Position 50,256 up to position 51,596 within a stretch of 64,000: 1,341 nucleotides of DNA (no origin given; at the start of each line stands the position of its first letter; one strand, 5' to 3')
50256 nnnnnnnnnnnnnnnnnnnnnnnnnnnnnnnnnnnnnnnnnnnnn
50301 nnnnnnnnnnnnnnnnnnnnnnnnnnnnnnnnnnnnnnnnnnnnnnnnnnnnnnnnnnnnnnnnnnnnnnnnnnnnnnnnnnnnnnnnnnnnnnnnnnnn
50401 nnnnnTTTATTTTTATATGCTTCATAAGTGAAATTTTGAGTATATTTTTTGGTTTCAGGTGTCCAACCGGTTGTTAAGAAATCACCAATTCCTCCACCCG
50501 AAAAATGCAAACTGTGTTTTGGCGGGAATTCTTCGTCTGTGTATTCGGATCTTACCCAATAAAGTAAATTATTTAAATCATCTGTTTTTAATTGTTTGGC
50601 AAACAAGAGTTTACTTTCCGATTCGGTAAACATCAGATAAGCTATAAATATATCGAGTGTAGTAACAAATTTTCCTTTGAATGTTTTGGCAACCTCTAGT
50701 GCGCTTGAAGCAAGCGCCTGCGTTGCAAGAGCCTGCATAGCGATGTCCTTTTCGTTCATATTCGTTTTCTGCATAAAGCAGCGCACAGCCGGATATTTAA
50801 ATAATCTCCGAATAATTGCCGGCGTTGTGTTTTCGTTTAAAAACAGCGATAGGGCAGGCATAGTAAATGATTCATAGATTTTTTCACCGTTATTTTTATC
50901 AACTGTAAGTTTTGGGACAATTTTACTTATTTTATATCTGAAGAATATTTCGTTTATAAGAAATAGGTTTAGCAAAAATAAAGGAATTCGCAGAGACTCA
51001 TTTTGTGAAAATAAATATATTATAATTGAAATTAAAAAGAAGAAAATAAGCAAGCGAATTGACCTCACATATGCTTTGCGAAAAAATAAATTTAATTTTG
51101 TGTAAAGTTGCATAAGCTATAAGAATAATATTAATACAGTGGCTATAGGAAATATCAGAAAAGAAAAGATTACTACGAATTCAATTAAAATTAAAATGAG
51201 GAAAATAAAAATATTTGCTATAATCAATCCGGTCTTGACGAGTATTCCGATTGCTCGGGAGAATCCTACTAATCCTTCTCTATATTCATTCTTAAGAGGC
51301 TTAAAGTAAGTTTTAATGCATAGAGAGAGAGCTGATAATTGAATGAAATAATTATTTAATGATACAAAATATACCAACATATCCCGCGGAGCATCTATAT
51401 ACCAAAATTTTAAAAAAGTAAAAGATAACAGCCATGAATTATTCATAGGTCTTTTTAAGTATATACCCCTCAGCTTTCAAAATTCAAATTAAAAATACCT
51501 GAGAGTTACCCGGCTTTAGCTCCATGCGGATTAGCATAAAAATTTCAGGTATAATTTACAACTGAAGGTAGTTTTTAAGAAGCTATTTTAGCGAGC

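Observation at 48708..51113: Membrane-tethered ClpB/ClpC-like protein with a degenerate D1 ATPase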

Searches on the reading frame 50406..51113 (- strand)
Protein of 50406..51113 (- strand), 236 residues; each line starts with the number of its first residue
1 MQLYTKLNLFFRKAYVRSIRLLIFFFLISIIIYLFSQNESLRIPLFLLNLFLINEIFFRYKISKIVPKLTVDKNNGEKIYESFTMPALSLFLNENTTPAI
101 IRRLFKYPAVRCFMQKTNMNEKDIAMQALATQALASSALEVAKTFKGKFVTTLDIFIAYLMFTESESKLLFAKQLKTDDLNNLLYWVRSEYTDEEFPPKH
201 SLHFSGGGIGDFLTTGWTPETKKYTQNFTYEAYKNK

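Call 62: find_homologous_proteins(query=A4, max_evalue=0.001)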
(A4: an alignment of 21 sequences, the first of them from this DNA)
Query A4 (21 sequences) (236 aa, profile of the alignment): 14 proteins with E <= 0.001 among 7607 candidates.
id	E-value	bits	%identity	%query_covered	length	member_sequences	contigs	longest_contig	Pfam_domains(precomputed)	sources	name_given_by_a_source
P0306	1.6e-91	324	48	97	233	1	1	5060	-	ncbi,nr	ncbi:MAG TPA: hypothetical protein VNW29_03740, partial [Candidatus Sulfotelmatobacter sp.]|nr:hypot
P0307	1.4e-90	321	47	100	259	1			-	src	-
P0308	5.8e-90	319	48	100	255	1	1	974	-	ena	-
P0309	1.5e-89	318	44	97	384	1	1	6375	-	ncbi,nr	ncbi:MAG TPA: hypothetical protein VE090_01115, partial [Methylomirabilota bacterium]|nr:hypothetica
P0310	5.9e-84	299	50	96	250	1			-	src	-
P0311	1.1e-77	279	46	89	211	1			-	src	-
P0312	1.1e-74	269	54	74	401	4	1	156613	PF17871.8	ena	-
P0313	4.0e-69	251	34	98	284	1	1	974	-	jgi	jgi:ATP-dependent Clp protease ATP-binding subunit ClpA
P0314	1.2e-68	249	33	98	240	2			-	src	-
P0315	2.6e-68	248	38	98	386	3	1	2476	-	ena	-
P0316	2.8e-66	241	38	97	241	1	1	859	-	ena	-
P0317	3.5e-54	202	51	57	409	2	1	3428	PF17871.8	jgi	jgi:ATP-dependent Clp protease ATP-binding subunit ClpA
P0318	8.0e-37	145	36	54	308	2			PF00004.36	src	-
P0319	5.2e-12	64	62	16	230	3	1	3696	-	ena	-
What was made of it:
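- Tried and rejected: Only 14 hits, mostly short or partial sequences, came back, so it gave no estimate of family size (call 62).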

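Call 63: search_solved_structures(query=A4, max_evalue=10, show_alignments=2)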
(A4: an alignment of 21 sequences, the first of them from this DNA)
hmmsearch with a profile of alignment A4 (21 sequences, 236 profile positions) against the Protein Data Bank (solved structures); distinct sequences matched with E-value up to 10: 1.
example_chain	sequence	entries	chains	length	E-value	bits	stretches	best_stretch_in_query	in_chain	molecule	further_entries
4tty_A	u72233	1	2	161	1.7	11.4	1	69-138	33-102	Centriole protein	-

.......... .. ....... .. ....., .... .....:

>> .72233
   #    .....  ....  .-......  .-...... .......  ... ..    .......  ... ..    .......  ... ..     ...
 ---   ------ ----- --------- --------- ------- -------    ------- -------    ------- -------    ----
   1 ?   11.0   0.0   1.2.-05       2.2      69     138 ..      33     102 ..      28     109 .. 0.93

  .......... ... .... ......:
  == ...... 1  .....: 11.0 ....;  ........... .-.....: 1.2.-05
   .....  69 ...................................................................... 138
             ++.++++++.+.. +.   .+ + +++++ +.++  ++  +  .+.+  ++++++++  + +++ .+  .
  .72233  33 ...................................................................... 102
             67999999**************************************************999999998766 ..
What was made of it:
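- Tried and rejected: No hit (call 63).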

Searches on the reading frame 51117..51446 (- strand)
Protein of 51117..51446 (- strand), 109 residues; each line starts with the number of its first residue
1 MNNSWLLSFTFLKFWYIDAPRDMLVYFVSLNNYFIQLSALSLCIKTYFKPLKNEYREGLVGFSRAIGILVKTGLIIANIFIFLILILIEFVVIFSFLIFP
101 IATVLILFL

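Call 3: search_protein_families(library=pfam, proteins=[window:51117-51446:-], max_evalue=0.01)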
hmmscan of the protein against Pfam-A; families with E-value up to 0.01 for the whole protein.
window:51117-51446:- (109 aa): 0 families

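Call 4: search_protein_families(library=ncbifam, proteins=[window:51117-51446:-], max_evalue=0.01)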
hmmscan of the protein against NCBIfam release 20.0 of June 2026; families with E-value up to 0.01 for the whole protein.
window:51117-51446:- (109 aa): 0 families

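Call 21: find_homologous_proteins(query=window:51117-51446:-, max_evalue=0.001)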
Query window:51117-51446:- (109 aa): 194 proteins with E <= 0.001 among 207 candidates; the best 120 are listed.
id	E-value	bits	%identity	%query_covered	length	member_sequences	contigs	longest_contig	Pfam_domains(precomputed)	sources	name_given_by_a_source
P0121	5.0e-60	218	100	100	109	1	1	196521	-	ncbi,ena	-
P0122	4.7e-38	148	66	99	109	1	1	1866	-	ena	-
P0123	7.1e-38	147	67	92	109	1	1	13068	-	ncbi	-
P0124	9.6e-37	144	67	98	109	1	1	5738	-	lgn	-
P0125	2.2e-36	142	63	100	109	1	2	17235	-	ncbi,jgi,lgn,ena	-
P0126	2.8e-35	139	67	94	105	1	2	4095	-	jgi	jgi:hypothetical protein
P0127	3.2e-35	139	64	94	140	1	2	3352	-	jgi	jgi:hypothetical protein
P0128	1.1e-34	137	62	99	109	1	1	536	-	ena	-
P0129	5.4e-34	135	61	97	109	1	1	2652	-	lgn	-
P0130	9.7e-34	134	64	88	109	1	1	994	-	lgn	-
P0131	1.8e-33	133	60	100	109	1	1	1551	-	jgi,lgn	-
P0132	2.9e-32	129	58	100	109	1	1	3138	-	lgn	-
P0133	3.6e-32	129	58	99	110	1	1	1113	-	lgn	-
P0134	4.2e-32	129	62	94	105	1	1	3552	-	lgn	-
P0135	6.1e-32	128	62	95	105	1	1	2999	-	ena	-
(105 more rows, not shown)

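Call 25: find_related_loci(query=A3, collection=genome_contigs, flank=4000)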
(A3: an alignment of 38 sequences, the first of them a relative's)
Query A3 (109 aa) in genome_contigs; peptide patterns used: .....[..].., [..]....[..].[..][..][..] (x = any residue, [..] = any of these).
198 stretches matched a pattern; 139 encode a relative of the query (tblastn E <= 1e-3); the best 80 are kept; 80 distinct loci.
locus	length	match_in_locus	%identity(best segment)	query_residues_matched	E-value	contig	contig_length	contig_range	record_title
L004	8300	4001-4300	67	1-100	1e-40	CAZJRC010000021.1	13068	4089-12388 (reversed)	MAG TPA_asm: uncultured Gammaproteobacteria bacterium isolate binchicken_co251_951 genome assembly, contig: NODE_6609_le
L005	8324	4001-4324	56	1-108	7e-35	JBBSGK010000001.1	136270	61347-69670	MAG: Candidatus Levyibacteriota bacterium isolate LS2_sbin.37 LS2_sbin.37_K_1061297_L_136270_cov_12.0000, whole genome s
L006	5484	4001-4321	57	1-107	1e-34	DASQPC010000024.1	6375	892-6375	MAG TPA_asm: Candidatus Methylomirabilota bacterium isolate SMAG_U10819 k141_2027651, whole genome shotgun sequence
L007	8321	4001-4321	58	3-109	4e-34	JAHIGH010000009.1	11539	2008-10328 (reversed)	MAG: Patescibacteria group bacterium isolate KR11_N2.mb.17 KR11_N2.mb.17_k141_5066, whole genome shotgun sequence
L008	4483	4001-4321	59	3-109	5e-34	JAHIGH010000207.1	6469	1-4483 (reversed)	MAG: Patescibacteria group bacterium isolate KR11_N2.mb.17 KR11_N2.mb.17_k141_127894, whole genome shotgun sequence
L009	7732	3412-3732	52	1-107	8e-34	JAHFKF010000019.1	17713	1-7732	MAG: Candidatus Levyibacteriota bacterium isolate nzgw403 NODE_2001_length_17714_cov_3.284772, whole genome shotgun sequ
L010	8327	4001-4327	52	1-109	1e-31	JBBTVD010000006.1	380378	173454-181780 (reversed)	MAG: Patescibacteria group bacterium isolate H14-bin010_1 H14_bin010_1_000000000006, whole genome shotgun sequence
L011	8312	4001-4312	52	6-109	3e-31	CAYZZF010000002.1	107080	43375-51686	MAG TPA_asm: uncultured Gammaproteobacteria bacterium isolate SRP093762_co1_95 genome assembly, contig: NODE_108_length_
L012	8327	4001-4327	53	1-109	4e-31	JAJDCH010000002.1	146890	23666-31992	MAG: Candidatus Levyibacteriota bacterium isolate OFTM270 OFTM270_1, whole genome shotgun sequence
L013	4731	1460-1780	52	1-107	3e-31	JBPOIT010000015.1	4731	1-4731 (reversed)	MAG: Candidatus Levyibacteriota bacterium isolate MAG_784 c_000000578655, whole genome shotgun sequence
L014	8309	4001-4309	50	1-103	3e-30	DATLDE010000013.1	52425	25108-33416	MAG TPA_asm: Candidatus Limnocylindrales bacterium isolate SMAG_U14342 k141_10006280, whole genome shotgun sequence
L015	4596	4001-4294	56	12-109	3e-30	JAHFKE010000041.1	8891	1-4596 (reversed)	MAG: Candidatus Levyibacteriota bacterium isolate nzgw402 NODE_6158_length_8892_cov_4.165432, whole genome shotgun seque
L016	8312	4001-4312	53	6-109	1e-29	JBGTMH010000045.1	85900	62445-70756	MAG: Patescibacteria group bacterium isolate JTS-RE358 k141_9608639, whole genome shotgun sequence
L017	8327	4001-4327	52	1-109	3e-29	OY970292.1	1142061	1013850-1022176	MAG: Candidatus Levybacteria bacterium isolate MFD01916.bin.c.8 genome assembly, chromosome: 1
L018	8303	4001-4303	52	6-106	3e-29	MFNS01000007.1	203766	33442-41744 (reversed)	MAG: Candidatus Levybacteria bacterium RIFCSPHIGHO2_01_FULL_40_16 rifcsphigho2_01_scaffold_68, whole genome shotgun sequ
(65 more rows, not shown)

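Call 45: predict_structure(alignment_id=A3)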
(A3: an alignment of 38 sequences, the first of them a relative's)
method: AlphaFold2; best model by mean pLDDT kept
length: 109 residues; sequences in the alignment: 38
mean_pLDDT: 90.3   pTM: 0.71
mean pLDDT of the five models: 90.3, 89.1, 87.9, 87.0, 86.9
residues with pLDDT >= 90: 70; 70-90: 36; 50-70: 3; < 50: 0
segments of 3 or more residues with pLDDT < 50: none
pLDDT, mean of each block of 10 residues (from residue 1): 81 95 97 90 88 75 89 94 96 96 93
secondary structure, 60 per line:
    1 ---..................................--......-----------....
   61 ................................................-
elements in order: H4-37 H40-45 H57-108
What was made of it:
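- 51117..51446 (-): Gene for the conserved 109-aa membrane protein, the obligate partner. Its stop codon ends 3 nt before the ATPase ATG. AlphaFold pLDDT 90: helix 4-37, conserved loop 46-56, helix 57-108 (call 45).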

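Call 52: search_protein_representatives(alignment_id=A3)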
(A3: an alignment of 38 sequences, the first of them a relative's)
Query: 38 sequences, 109 profile positions. Proteins with E-value up to 0.001 (for the whole library): 67; up to 1e-10: 42; up to 1e-30: 7. The best 67 are listed.
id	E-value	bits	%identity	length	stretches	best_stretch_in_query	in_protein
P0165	1.0e-43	164.2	-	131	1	1-108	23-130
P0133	3.8e-43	162.3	-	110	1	2-109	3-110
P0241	8.3e-40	151.6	-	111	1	2-109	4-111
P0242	4.0e-39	149.4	-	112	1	1-109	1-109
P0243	1.6e-35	137.7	-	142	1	5-109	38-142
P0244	7.8e-35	135.6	-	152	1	1-109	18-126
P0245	7.5e-34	132.4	-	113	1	4-108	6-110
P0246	2.0e-28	114.9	-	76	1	5-70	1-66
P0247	9.2e-26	106.4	-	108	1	4-109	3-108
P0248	2.8e-25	104.8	-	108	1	4-108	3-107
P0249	8.7e-25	103.2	-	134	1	9-108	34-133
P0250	3.2e-24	101.4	-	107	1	4-107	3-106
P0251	1.1e-22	96.5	-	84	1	33-109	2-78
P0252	3.4e-22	94.9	-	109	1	8-108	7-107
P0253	4.4e-22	94.5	-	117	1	1-108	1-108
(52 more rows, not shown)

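Call 64: search_protein_families(library=padloc, proteins=[window:51117-51446:-], max_evalue=0.01)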
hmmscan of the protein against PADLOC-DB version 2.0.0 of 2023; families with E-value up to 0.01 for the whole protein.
window:51117-51446:- (109 aa): 0 families

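Call 65: search_protein_families(library=pfam, alignment_id=A3, max_evalue=1)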
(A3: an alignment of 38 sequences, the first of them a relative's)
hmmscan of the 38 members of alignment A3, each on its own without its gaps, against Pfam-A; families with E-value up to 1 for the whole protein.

A. member 1, P0121 (109 aa): 1 family
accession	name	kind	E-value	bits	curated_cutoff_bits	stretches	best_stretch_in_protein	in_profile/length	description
PF13858.11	DUF4199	-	0.69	10.8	32.3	1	5-91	10-92/165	Protein of unknown function (DUF4199)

B. families by the number of members that match (of 38 scanned): 6 families
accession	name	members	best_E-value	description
PF13858.11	DUF4199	3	0.01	Protein of unknown function (DUF4199)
PF06126.16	Herpes_LAMP2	1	0.063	Herpesvirus Latent membrane protein 2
PF07353.17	Uroplakin_II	1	0.17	Uroplakin II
PF21061.3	Reovirus_L2_7th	1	0.18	Reovirus core-spike protein lambda-2 (L2), 7th domain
PF09803.14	Pet100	1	0.22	Pet100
PF00487.30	FA_desaturase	1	0.35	Fatty acid desaturase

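Call 72: fold_search(model_id=the predicted structure, library=pdb)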
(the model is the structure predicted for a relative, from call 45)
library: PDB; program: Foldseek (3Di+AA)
matches with E <= 10: 16; with E <= 0.001: 0
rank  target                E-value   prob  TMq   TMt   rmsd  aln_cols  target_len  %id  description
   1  3ze3_C                3.3e+00  0.16  0.28  0.33   8.0        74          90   22  Crystal structure of the integral membrane diacylglycerol kinase - delta7 (released 2013-05-22)
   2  8q6o_G                5.9e+00  0.07  0.23  0.13  10.3        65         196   15  X. laevis CMG dimer bound to dimeric DONSON - without ATPase (released 2023-10-18)
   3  9gy6_M                6.7e+00  0.16  0.35  0.13   4.9        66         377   21  Mycobacterial cytochrome bc1:aa3 with inhibitor (released 2025-04-09)
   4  3r84_D                6.7e+00  0.15  0.33  0.44   6.6        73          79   15  Structure of the Mediator head subcomplex Med11/22 (released 2011-04-27)
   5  6hwh_A                6.7e+00  0.07  0.23  0.10   7.0        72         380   21  Structure of a functional obligate respiratory supercomplex from Mycobacterium smegmatis (released 2018-11-07)
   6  3r84_N                7.1e+00  0.15  0.33  0.44   6.6        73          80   15  Structure of the Mediator head subcomplex Med11/22 (released 2011-04-27)
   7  8vlw_B                7.5e+00  0.11  0.38  0.21   7.9       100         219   13  TolQ-TolR inner membrane protein complex from Acinetobacter baumannii (released 2025-01-15)
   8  7q21_A                7.9e+00  0.07  0.24  0.10   6.8        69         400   13  III2-IV2 respiratory supercomplex from Corynebacterium glutamicum (released 2022-02-02)
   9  9umg_A                8.4e+00  0.04  0.20  0.20  14.1        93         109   14  Cryo-EM structure of VTC complex(Vtc5/Vtc4/Vtc3/Vtc1) (released 2026-01-21)
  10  4w4k_C                8.9e+00  0.14  0.38  0.49   4.0        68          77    6  Crystal structure of a PE25-PPE41 heterodimer from a type VII secretion system of M. tuberculosis (released 2014-10-01)
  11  2g3v_A                9.4e+00  0.06  0.22  0.15   9.1        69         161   16  Crystal structure of CagS (HP0534, Cag13) from Helicobacter pylori (released 2007-03-06)
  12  9nyd_C                9.4e+00  0.04  0.22  0.09   8.6        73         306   16  Cryo-EM structure of the glycosyltransferase GtrB in the pre-catalysis and product-bound state (released 2025-12-17)
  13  9umg_B                9.4e+00  0.03  0.20  0.24  14.0        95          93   12  Cryo-EM structure of VTC complex(Vtc5/Vtc4/Vtc3/Vtc1) (released 2026-01-21)
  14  3r84_X                1.0e+01  0.20  0.38  0.50   4.7        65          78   15  Structure of the Mediator head subcomplex Med11/22 (released 2011-04-27)
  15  5dwk_F                1.0e+01  0.05  0.25  0.32   8.3        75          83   23  Diacylglycerol Kinase solved by multi crystal multi orientation native SAD (released 2016-03-23)
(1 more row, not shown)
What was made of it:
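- Tried and rejected: PDB Foldseek gives nothing better than E 3.3 (calls 3, 4, 64, 65, 72).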
